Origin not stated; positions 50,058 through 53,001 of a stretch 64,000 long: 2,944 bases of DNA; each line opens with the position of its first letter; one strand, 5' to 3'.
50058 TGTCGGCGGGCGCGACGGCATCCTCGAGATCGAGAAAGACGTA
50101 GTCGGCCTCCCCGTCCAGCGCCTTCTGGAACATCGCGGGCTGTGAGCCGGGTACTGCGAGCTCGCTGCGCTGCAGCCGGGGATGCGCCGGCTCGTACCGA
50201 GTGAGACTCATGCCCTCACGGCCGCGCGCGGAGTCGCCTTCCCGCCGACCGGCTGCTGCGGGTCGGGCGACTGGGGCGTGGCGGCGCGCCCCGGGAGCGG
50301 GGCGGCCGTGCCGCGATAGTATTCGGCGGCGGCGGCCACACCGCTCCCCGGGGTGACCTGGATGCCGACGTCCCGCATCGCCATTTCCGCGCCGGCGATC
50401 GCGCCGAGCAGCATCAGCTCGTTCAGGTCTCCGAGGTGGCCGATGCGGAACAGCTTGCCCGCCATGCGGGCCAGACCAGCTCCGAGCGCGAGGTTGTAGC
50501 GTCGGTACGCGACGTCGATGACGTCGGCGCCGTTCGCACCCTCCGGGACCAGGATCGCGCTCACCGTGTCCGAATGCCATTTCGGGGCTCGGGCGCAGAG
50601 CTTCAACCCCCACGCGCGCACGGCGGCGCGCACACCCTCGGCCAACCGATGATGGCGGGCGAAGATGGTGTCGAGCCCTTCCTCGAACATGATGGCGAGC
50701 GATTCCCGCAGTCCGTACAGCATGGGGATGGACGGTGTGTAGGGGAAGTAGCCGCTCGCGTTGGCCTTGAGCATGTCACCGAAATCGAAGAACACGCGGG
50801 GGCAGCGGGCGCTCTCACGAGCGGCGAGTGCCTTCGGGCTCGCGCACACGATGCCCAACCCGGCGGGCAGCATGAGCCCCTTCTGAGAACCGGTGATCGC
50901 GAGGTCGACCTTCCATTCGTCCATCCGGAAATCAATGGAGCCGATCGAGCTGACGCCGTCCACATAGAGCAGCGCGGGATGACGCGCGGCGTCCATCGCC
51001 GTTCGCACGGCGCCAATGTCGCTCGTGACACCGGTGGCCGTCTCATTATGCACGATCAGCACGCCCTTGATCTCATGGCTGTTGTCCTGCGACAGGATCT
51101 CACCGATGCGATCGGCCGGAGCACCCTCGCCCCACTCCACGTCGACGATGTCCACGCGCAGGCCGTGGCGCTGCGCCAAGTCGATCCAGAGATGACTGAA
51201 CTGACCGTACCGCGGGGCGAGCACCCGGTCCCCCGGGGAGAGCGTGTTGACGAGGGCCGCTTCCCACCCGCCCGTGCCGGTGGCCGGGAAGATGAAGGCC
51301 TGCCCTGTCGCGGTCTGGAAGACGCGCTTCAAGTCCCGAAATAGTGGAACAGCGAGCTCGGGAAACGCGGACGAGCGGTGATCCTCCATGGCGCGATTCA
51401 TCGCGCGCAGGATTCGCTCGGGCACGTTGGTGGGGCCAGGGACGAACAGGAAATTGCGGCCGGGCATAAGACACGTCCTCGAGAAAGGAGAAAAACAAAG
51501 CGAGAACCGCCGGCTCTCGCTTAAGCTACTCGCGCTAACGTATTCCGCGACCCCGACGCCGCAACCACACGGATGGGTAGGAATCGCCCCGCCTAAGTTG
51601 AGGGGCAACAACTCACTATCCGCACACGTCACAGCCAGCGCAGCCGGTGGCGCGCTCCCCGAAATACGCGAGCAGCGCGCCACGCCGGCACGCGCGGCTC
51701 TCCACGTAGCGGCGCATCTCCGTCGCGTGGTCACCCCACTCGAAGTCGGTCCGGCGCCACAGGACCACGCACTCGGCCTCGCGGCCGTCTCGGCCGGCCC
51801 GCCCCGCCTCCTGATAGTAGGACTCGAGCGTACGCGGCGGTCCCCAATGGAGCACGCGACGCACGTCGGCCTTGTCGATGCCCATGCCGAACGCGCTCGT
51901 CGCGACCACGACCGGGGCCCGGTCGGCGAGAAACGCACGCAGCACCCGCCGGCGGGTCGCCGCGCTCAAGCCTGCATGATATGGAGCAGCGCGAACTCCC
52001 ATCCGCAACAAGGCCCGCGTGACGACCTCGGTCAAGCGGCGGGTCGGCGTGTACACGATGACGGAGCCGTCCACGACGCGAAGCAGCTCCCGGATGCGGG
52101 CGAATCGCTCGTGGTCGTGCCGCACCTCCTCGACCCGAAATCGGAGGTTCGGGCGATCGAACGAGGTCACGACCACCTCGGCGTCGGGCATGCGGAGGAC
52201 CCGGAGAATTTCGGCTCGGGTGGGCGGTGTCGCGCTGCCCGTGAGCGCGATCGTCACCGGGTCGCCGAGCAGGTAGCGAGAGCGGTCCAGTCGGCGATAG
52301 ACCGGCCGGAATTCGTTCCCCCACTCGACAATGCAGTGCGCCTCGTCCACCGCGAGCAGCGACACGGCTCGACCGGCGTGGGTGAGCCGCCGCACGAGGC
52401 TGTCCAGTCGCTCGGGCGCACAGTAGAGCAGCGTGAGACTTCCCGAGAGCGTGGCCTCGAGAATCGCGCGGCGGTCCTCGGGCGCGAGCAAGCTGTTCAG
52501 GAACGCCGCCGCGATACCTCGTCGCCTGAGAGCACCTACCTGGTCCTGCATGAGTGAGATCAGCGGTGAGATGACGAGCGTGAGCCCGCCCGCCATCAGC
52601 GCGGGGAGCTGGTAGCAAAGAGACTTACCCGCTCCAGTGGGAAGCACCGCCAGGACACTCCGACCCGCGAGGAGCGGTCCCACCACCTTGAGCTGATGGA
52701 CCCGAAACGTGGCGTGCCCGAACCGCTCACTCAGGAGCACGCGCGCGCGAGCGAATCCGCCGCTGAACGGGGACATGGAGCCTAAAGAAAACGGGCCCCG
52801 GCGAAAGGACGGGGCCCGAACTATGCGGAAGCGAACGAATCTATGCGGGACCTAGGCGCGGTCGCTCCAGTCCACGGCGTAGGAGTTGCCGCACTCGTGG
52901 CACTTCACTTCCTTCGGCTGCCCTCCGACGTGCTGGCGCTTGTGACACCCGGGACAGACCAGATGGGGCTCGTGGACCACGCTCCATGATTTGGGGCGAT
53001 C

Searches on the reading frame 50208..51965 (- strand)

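Call 60: search_protein_families(library=pfam, proteins=[window:50208-51965:-], max_evalue=0.0001)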
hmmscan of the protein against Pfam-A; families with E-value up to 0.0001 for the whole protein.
window:50208-51965:- (585 aa): 1 family
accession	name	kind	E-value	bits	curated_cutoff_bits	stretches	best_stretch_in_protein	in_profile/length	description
PF00266.25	Aminotran_5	-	4.8e-21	75.6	21.5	1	172-494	2-335/371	Aminotransferase class-V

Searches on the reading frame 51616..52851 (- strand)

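Call 60: search_protein_families(library=pfam, proteins=[window:51616-52851:-], max_evalue=0.0001)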
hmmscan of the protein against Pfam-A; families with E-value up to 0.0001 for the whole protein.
window:51616-52851:- (411 aa): 3 families
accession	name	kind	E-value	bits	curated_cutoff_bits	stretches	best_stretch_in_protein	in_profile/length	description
PF00270.35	DEAD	-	1.4e-27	97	26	1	52-212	3-163/167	DEAD/DEAH box helicase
PF00271.37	Helicase_C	-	5e-22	78.7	23.5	1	251-356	4-110/110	Helicase conserved C-terminal domain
PF16124.10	RecQ_Zn_bind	-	5.6e-09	37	25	1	376-410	28-65/66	RecQ zinc-binding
